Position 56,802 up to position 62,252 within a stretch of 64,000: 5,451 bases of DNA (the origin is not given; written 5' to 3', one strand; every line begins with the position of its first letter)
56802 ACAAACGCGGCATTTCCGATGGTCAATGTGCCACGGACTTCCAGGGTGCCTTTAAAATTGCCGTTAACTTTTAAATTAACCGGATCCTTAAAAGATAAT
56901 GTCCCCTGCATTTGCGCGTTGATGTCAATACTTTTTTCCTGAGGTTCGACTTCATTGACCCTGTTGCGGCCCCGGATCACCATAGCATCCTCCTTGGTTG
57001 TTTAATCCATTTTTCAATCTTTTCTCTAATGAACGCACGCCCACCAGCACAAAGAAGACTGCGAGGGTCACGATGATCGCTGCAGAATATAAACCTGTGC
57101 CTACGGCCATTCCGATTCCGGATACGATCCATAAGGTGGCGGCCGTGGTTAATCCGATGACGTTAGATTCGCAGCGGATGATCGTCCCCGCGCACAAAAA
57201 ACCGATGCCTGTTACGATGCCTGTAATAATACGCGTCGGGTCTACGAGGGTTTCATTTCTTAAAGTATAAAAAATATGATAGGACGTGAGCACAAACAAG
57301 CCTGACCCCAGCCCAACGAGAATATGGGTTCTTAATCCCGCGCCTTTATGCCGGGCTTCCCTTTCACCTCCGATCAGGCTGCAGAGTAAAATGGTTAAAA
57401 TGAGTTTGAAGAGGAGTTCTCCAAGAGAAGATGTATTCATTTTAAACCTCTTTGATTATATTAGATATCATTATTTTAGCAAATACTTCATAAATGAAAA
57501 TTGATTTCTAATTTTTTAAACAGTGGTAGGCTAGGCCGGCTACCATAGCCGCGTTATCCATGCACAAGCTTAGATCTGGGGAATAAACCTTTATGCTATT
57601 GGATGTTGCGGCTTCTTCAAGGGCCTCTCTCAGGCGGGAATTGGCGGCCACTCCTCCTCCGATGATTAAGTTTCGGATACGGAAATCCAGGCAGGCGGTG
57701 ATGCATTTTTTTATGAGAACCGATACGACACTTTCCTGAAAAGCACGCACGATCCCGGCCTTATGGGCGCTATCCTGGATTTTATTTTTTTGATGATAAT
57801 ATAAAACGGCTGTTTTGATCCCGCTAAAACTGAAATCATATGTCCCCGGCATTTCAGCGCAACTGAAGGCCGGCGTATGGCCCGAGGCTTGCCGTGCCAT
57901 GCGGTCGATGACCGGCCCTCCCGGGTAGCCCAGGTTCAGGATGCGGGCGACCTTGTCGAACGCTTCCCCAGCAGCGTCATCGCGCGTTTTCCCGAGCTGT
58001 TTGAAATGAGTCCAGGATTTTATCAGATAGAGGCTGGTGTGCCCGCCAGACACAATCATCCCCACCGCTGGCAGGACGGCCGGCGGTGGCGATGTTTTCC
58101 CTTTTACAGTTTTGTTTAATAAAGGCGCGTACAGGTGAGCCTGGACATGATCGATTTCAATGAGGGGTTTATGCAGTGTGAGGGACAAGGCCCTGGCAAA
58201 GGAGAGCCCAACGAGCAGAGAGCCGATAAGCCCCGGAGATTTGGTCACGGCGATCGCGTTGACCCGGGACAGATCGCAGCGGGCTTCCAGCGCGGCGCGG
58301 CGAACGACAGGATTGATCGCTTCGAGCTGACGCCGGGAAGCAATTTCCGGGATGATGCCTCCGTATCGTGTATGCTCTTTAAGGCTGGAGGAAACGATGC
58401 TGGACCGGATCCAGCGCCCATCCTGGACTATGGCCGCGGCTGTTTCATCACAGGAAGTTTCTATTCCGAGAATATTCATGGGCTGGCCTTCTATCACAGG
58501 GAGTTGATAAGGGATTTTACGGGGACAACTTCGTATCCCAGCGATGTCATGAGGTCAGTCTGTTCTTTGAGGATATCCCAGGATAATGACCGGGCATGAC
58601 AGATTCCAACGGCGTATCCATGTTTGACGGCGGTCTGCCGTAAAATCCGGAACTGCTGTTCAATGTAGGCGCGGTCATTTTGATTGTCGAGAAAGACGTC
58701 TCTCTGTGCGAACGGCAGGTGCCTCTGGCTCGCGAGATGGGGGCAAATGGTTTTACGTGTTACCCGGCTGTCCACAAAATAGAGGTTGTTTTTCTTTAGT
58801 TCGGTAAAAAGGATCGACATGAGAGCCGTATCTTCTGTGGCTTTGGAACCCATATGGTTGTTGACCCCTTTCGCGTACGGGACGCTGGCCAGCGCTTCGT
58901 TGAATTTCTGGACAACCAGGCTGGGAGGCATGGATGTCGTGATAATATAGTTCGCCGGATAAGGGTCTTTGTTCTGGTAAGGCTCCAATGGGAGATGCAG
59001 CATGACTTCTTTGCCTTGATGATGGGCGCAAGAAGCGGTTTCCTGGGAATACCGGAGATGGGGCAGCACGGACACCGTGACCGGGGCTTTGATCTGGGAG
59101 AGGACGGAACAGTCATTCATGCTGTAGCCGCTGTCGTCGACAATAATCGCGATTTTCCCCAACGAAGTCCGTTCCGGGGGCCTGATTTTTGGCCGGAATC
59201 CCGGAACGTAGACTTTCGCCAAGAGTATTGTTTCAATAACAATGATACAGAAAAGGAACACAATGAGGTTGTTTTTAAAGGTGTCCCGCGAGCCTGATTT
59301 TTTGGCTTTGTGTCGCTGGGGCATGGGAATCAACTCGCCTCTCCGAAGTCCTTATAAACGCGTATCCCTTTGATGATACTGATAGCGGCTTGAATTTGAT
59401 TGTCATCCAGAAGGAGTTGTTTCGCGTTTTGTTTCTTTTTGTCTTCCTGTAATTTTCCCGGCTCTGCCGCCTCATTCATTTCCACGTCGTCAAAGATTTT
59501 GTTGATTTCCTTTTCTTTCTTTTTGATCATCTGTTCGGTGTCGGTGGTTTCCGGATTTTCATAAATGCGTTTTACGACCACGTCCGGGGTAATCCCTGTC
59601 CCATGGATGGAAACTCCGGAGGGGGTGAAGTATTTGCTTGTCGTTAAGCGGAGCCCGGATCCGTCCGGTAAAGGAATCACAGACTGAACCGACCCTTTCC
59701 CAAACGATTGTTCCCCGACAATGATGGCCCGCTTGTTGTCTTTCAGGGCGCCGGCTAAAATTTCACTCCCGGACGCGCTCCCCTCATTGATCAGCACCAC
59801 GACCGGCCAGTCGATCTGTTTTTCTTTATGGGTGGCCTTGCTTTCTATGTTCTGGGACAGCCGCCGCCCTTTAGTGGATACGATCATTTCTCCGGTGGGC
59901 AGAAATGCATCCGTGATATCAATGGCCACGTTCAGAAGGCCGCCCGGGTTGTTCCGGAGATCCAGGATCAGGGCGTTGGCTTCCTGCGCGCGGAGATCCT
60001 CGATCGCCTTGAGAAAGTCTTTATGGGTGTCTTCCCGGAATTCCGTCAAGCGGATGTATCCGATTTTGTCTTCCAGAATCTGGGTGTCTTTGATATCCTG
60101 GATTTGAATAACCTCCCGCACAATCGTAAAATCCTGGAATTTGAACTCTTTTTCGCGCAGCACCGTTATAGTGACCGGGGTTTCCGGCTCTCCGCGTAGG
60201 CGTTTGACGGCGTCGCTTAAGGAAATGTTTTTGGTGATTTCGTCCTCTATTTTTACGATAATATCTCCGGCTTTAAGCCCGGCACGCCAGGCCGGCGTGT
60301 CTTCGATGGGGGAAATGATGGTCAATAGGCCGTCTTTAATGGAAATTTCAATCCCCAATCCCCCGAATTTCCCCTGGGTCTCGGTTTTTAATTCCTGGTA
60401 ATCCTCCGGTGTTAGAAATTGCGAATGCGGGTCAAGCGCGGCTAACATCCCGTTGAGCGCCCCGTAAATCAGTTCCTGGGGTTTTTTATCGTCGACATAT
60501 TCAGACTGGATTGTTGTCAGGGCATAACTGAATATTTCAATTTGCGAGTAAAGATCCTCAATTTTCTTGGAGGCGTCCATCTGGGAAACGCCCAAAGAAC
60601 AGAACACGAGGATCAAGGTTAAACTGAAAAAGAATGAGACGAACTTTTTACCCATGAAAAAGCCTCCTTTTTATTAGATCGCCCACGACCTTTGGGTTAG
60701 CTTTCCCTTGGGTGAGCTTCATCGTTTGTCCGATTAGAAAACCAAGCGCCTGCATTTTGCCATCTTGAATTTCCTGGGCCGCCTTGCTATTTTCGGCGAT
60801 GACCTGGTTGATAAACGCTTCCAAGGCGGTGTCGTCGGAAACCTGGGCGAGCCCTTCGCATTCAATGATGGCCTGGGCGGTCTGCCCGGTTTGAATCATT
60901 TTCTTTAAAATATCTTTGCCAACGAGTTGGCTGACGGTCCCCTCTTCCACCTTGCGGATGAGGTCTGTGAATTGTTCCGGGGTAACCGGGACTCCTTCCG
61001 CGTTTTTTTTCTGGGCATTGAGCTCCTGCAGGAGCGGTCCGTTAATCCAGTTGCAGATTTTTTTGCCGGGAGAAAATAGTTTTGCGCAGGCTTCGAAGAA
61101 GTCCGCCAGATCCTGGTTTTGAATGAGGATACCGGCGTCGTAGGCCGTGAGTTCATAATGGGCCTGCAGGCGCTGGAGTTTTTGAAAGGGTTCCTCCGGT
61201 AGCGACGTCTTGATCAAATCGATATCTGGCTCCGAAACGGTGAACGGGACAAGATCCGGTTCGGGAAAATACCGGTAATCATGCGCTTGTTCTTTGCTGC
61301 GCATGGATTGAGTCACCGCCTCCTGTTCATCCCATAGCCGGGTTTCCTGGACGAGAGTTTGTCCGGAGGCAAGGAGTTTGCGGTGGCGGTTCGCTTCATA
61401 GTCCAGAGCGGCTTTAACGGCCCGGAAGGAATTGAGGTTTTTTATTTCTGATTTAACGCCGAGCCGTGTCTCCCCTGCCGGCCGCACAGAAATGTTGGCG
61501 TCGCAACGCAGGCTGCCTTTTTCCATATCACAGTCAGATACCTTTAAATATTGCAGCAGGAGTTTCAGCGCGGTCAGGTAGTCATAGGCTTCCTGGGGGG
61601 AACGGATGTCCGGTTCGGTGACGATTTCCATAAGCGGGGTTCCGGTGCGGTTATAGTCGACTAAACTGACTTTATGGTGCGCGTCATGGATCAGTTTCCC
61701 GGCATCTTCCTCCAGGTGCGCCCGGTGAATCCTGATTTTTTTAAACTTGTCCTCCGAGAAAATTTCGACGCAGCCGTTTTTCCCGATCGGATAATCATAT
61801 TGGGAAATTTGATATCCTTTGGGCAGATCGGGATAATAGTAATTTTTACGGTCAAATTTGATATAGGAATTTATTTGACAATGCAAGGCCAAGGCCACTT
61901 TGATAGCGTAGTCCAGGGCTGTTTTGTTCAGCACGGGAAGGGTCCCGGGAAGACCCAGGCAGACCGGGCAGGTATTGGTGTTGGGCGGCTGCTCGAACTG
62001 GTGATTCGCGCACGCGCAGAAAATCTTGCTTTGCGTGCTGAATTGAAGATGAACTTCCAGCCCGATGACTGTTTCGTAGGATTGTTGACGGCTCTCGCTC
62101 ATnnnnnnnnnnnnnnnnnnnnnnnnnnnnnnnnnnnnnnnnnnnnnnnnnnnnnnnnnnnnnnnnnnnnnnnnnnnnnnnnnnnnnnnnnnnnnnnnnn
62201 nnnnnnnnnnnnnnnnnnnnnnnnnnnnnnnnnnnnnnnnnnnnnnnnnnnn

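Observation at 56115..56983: Bactofilin fused to an excisionase-type HTH, next to a membrane-anchored paralogous HTH protein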

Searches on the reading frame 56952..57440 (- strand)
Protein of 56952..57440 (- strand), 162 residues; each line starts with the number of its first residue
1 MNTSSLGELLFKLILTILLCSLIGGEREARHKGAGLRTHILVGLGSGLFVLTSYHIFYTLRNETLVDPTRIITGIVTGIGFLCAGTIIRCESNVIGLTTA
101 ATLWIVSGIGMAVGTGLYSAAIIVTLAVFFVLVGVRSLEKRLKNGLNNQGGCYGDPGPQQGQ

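Call 3: search_protein_families(library=pfam, proteins=[window:56952-57440:-], max_evalue=0.1)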
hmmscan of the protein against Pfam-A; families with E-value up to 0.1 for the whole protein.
window:56952-57440:- (162 aa): 3 families
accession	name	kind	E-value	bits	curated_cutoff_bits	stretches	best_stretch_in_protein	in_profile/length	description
PF02308.21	MgtC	-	1.2e-35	123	31.4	1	13-140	1-120/121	MgtC family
PF14264.12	Glucos_trans_II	-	0.021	14.4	30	0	77-140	104-161/317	Glucosyl transferase GtrII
PF06084.16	Cytomega_TRL10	-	0.068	13.6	20.2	1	86-134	34-80/149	Cytomegalovirus TRL10 protein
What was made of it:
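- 56952..57440 (-): MgtC/SapB-family membrane protein gene; facultative neighbour. Pfam MgtC E 1.2e-35 (call 3).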

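Call 4: search_protein_families(library=ncbifam, proteins=[window:56952-57440:-], max_evalue=0.1)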
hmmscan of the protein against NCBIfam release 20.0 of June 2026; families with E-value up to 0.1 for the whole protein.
window:56952-57440:- (162 aa): 3 families
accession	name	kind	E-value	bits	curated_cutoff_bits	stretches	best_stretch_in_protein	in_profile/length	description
NF007431.0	PRK09977.1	equivalog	2.4e-35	122.1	214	1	7-144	3-142/215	MgtC/SapB family protein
NF011912.0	PRK15385.1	equivalog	1.4e-24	86.7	255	1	11-142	12-136/231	MgtC family protein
NF004643.0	PRK05989.2-1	equivalog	0.048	11.4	1926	1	45-124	756-835/1184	cobaltochelatase subunit CobN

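Call 49: search_protein_families(library=padloc, proteins=[window:56952-57440:-], max_evalue=0.01)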
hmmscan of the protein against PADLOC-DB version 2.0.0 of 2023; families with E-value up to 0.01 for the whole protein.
window:56952-57440:- (162 aa): 0 families

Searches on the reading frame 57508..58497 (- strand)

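Call 3: search_protein_families(library=pfam, proteins=[window:57508-58497:-], max_evalue=0.1)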
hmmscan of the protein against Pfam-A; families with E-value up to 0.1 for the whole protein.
window:57508-58497:- (329 aa): 4 families
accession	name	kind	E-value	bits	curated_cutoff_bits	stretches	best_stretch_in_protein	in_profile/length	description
PF00814.31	TsaD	-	3.5e-79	266.7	24.8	1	31-320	3-263/264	tRNA N6-adenosine threonylcarbamoyltransferase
PF22521.2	HypF_C_2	-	2.4e-07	31.2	27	1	226-312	146-232/241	Carbamoyltransferase, Kae1-like Domain, second subdomain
PF02543.21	Carbam_trans_N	-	0.00072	19.5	24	1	225-297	251-324/346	Carbamoyltransferase N-terminus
PF13241.12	NAD_binding_7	-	0.056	14.5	22.1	0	275-309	9-40/104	Putative NAD(P)-binding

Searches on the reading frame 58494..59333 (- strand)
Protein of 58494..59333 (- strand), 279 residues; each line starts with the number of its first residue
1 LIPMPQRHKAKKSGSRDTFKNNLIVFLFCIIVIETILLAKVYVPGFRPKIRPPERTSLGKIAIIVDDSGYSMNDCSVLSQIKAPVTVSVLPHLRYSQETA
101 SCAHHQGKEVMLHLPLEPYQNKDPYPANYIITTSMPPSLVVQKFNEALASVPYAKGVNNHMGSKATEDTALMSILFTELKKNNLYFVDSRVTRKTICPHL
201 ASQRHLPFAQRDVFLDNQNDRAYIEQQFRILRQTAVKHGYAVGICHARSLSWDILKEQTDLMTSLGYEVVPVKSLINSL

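Call 3: search_protein_families(library=pfam, proteins=[window:58494-59333:-], max_evalue=0.1)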
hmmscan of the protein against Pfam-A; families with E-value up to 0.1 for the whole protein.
window:58494-59333:- (279 aa): 1 family
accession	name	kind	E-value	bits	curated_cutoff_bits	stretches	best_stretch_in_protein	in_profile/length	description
PF04748.18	Polysacc_deac_2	-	1.8e-68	230.3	27.5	1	63-275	1-211/212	Divergent polysaccharide deacetylase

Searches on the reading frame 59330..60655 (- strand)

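Call 47: search_protein_families(library=pfam, proteins=[window:59330-60655:-], max_evalue=0.00001)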
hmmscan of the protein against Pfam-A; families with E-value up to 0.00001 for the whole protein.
window:59330-60655:- (441 aa): 4 families
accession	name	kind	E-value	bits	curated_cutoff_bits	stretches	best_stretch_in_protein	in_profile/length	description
PF03572.23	Peptidase_S41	-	7.9e-60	201.6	24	1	197-361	1-165/165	Peptidase family S41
PF17820.7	PDZ_6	-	6.1e-11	42.3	27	1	114-167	3-54/54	PDZ domain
PF13180.12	PDZ_2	-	2.3e-09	37.8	27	1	98-170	1-72/80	PDZ domain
PF00595.29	PDZ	-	4.1e-08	33.9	23.2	1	94-165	7-80/81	PDZ domain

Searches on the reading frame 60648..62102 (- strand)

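Call 47: search_protein_families(library=pfam, proteins=[window:60648-62102:-], max_evalue=0.00001)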
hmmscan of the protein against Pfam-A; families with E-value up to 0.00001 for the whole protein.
window:60648-62102:- (484 aa): 2 families
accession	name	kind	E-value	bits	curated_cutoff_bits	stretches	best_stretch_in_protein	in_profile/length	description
PF02934.20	GatB_N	-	1.8e-123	411.6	23.4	1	11-291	1-273/277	GatB/GatE catalytic domain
PF02637.23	GatB_Yqey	-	3.6e-45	153.9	27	1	334-481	1-148/148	GatB domain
